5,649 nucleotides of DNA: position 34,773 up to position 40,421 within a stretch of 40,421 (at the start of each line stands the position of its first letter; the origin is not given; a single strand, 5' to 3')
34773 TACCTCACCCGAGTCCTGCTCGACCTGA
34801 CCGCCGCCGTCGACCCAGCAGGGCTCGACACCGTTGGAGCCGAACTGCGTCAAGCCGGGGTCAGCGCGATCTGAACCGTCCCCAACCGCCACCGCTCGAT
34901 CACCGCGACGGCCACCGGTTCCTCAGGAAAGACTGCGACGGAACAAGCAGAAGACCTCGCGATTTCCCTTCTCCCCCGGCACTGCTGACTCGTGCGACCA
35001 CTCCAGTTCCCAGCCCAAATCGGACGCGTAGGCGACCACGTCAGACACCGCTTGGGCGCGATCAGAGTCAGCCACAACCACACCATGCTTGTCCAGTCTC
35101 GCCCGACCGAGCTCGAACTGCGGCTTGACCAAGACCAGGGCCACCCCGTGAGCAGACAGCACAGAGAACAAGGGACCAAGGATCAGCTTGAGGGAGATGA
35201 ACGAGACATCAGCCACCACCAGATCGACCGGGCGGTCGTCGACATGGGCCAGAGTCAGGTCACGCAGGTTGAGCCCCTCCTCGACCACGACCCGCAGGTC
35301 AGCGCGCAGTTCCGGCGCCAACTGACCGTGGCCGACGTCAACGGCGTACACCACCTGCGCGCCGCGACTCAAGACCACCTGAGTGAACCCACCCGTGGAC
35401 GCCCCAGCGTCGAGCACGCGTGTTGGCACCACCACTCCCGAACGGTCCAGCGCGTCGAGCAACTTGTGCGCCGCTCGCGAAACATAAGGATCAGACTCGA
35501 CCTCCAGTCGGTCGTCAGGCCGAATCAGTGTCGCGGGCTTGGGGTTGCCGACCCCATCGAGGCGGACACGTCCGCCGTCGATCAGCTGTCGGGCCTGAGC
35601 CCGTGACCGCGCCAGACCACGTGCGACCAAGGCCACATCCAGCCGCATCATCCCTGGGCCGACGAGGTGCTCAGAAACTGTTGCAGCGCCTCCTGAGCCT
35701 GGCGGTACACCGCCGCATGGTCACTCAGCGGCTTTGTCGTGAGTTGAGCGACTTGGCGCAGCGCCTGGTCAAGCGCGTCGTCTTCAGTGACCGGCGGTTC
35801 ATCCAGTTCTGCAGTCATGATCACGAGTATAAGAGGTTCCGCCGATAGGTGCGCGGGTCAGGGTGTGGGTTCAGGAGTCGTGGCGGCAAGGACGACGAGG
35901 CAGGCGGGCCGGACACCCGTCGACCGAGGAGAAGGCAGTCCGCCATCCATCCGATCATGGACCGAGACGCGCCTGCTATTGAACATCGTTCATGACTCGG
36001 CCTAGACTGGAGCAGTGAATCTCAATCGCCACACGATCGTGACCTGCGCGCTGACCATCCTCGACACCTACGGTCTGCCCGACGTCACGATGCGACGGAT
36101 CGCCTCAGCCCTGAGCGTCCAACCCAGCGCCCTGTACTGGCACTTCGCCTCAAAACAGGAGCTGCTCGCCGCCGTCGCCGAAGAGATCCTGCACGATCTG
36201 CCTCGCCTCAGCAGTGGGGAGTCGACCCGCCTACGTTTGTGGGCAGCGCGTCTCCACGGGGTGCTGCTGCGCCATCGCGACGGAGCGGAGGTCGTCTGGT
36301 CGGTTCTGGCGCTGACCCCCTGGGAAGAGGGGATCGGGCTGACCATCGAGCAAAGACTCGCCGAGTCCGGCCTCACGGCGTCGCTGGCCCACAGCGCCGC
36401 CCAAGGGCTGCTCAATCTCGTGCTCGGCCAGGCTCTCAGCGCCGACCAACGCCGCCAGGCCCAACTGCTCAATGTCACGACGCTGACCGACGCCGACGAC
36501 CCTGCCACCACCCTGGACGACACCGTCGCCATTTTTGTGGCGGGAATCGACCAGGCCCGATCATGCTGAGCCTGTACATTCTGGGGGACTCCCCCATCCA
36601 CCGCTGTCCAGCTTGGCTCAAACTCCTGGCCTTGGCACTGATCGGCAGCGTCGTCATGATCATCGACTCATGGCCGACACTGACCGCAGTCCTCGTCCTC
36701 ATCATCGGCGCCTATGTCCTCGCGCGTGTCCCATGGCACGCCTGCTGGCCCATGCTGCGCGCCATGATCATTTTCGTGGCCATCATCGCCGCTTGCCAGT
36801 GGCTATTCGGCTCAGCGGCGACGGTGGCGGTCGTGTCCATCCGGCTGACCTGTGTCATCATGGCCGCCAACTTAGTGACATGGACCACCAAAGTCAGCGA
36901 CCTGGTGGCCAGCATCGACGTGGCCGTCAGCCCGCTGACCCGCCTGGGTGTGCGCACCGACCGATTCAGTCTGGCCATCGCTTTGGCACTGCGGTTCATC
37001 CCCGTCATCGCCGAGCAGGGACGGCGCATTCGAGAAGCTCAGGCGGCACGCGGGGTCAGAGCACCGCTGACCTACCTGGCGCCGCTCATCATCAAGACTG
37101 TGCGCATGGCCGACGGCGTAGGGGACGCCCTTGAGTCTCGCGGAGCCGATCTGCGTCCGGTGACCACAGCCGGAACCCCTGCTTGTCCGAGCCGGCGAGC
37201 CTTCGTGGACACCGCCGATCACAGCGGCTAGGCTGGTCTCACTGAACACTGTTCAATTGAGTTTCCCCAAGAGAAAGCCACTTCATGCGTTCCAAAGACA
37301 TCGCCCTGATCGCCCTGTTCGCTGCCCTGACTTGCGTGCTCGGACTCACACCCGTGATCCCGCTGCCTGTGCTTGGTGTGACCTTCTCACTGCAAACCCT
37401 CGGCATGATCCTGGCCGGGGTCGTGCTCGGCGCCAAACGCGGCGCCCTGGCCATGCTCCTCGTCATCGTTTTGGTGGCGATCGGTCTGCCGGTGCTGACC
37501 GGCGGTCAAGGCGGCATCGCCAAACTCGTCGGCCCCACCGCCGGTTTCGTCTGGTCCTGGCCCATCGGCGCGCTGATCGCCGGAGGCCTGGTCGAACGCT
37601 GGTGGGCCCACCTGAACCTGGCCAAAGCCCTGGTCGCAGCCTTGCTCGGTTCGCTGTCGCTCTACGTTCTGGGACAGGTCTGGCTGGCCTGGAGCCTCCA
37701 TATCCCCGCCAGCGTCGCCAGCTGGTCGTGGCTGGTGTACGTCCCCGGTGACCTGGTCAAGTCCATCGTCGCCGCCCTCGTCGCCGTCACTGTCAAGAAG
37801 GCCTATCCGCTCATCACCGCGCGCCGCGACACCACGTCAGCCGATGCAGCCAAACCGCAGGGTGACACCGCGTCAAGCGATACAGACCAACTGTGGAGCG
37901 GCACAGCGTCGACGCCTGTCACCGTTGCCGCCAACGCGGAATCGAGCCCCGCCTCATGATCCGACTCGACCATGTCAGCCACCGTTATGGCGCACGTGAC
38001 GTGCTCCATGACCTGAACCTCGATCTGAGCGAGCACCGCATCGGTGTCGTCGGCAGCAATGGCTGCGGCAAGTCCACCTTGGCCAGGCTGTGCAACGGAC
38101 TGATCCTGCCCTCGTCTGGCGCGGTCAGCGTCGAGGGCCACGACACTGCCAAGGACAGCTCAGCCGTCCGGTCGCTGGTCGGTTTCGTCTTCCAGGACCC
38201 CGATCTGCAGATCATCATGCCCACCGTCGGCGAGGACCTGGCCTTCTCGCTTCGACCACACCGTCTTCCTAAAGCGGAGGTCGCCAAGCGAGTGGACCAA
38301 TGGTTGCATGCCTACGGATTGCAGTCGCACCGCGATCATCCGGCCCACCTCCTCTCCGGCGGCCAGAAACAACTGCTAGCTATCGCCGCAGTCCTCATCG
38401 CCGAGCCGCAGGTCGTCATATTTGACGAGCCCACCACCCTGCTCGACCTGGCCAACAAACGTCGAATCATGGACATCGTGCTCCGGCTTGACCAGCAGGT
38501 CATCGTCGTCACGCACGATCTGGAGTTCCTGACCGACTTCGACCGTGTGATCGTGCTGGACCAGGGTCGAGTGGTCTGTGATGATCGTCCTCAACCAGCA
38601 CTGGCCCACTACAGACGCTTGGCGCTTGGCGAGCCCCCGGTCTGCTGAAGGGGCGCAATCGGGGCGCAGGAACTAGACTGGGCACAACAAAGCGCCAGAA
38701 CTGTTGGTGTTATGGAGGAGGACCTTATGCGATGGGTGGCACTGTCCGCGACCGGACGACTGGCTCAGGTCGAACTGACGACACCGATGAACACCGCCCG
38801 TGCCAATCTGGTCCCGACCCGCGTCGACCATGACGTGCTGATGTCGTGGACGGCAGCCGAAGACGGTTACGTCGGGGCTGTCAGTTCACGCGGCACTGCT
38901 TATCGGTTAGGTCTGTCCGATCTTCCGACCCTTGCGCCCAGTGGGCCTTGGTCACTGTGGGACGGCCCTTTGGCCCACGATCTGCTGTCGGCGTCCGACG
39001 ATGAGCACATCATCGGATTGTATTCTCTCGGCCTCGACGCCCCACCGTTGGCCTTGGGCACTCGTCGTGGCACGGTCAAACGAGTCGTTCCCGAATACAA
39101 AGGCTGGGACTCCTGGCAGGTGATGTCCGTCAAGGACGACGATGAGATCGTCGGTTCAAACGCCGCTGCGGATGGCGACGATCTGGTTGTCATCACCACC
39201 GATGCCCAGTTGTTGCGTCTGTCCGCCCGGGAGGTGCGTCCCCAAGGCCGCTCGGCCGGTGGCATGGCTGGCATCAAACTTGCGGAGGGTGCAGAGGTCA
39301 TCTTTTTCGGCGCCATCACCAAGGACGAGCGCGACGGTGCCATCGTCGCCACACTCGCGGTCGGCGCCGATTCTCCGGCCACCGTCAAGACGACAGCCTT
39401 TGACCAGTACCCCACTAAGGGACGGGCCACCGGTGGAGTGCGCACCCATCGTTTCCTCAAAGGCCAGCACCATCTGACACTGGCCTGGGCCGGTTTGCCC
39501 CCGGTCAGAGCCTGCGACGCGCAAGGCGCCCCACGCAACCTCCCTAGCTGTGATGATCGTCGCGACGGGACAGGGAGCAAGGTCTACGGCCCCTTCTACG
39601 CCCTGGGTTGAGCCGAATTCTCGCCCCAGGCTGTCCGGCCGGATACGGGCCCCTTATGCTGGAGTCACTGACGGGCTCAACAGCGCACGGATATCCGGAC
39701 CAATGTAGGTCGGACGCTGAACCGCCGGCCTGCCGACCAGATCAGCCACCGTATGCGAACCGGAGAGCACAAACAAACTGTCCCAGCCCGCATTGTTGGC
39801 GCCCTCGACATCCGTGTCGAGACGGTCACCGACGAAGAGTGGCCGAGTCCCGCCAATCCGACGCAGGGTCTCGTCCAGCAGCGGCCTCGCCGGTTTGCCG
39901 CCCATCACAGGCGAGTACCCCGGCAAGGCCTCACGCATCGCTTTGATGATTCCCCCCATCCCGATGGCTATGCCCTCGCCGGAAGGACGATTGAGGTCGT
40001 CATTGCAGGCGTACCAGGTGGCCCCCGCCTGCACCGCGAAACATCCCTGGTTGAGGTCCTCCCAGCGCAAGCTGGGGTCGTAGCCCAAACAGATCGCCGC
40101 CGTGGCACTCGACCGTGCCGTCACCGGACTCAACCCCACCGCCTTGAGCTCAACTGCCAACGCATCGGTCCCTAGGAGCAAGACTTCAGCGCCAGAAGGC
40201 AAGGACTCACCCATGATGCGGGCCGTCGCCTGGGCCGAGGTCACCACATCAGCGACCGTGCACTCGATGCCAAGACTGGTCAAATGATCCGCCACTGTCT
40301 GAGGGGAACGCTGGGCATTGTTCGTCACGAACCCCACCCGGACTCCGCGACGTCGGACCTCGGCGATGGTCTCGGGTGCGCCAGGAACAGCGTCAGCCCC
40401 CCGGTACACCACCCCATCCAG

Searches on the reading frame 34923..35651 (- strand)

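Call 4: search_protein_families(library=pfam, proteins=[window:34923-35651:-], max_evalue=0.01)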
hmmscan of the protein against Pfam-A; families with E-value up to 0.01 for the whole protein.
window:34923-35651:- (242 aa): 3 families
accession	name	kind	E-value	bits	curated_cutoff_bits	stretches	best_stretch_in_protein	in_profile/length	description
PF01728.25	FtsJ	-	1.1e-36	126.9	24.1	1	56-237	1-179/181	FtsJ-like methyltransferase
PF01479.30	S4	-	2.6e-11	43.5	22.8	1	2-48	1-47/48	S4 domain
PF22421.1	SYY_C-terminal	-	0.0033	17.7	27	1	4-50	21-67/83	Tyrosine--tRNA ligase SYY-like C-terminal domain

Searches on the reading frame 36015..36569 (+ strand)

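Call 79: search_protein_families(library=pfam, proteins=[window:36015-36569:+], max_evalue=0.001)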
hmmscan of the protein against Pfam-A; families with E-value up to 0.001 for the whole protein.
window:36015-36569:+ (184 aa): 1 family
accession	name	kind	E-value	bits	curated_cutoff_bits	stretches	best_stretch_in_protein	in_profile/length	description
PF00440.29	TetR_N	-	2.8e-11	43.4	24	1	12-54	5-47/47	Bacterial regulatory proteins, tetR family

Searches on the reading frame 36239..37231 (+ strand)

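Call 79: search_protein_families(library=pfam, proteins=[window:36239-37231:+], max_evalue=0.001)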
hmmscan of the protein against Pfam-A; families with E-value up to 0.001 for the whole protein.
window:36239-37231:+ (330 aa): 1 family
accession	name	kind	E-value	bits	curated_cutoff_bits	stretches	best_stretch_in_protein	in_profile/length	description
PF02361.21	CbiQ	-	3.8e-16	59.8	25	1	117-302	2-207/216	Cobalt transport protein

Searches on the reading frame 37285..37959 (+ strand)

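Call 79: search_protein_families(library=pfam, proteins=[window:37285-37959:+], max_evalue=0.001)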
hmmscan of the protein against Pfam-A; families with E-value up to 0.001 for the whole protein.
window:37285-37959:+ (224 aa): 3 families
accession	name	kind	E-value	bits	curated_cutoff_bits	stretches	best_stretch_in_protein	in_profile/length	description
PF02632.19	BioY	-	1.3e-32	113.1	25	1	31-172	3-140/140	BioY family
PF07155.17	ECF-ribofla_trS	-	6.1e-06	26.8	26.7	1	3-56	4-58/172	ECF-type riboflavin transporter, S component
PF12822.12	ECF_trnsprt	-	7.3e-06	26.5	30.7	1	4-169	1-167/169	ECF transporter, substrate-specific component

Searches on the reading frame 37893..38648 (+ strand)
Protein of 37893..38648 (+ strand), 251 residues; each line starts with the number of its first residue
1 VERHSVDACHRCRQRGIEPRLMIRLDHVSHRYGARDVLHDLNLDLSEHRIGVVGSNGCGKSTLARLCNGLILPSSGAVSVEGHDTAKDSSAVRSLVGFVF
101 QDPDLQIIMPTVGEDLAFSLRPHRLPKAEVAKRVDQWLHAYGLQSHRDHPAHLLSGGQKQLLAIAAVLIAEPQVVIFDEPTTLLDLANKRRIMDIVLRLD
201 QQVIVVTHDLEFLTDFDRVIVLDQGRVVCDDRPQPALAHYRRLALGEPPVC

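Call 79: search_protein_families(library=pfam, proteins=[window:37893-38648:+], max_evalue=0.001)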
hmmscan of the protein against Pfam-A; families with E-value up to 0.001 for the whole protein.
window:37893-38648:+ (251 aa): 3 families
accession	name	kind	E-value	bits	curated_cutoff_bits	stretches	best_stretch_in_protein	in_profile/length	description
PF00005.33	ABC_tran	-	4.6e-28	99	25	1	38-182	1-137/137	ABC transporter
PF13304.12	AAA_21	-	3.9e-11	44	27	1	150-213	234-303/304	AAA domain, putative AbiEii toxin, Type IV TA system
PF02463.25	SMC_N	-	7.2e-11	42.4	40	1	153-221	136-210/220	RecF/RecN/SMC N terminal domain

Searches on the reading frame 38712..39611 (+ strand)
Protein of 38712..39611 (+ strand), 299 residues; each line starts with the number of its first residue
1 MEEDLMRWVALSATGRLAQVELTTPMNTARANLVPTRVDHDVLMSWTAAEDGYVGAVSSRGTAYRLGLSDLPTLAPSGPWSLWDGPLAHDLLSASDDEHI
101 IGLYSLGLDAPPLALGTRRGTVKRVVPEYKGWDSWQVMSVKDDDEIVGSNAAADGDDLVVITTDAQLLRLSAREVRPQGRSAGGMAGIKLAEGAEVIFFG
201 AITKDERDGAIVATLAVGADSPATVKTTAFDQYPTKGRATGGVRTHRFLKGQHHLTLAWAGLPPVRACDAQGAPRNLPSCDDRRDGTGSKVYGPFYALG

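Call 79: search_protein_families(library=pfam, proteins=[window:38712-39611:+], max_evalue=0.001)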
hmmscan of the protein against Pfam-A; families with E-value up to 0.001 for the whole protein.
window:38712-39611:+ (299 aa): 1 family
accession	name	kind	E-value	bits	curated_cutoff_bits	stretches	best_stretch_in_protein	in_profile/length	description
PF03989.18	DNA_gyraseA_C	-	6.2e-15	54.8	27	1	156-199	1-44/48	DNA gyrase C-terminal domain, beta-propeller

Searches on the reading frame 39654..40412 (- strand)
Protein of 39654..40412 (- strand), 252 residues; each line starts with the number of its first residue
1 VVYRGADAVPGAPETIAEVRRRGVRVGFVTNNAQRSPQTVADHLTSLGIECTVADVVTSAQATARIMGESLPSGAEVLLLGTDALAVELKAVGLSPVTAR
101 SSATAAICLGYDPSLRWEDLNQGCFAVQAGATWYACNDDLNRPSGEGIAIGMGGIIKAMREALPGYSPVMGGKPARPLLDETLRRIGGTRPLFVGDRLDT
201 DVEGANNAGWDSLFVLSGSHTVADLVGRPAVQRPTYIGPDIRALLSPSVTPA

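Call 79: search_protein_families(library=pfam, proteins=[window:39654-40412:-], max_evalue=0.001)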
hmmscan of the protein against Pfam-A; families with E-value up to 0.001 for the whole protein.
window:39654-40412:- (252 aa): 4 families
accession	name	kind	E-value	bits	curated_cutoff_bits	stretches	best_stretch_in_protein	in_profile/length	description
PF13344.12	Hydrolase_6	-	6.4e-22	77.9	27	1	2-94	9-100/101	Haloacid dehalogenase-like hydrolase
PF13242.12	Hydrolase_like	-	1.5e-17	63.7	22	1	172-243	3-74/75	HAD-hyrolase-like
PF00702.32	Hydrolase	-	1.3e-08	35.9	26.4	1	8-73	99-158/191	haloacid dehalogenase-like hydrolase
PF13419.12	HAD_2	-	0.00022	21.8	23.8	0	8-61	80-130/178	Haloacid dehalogenase-like hydrolase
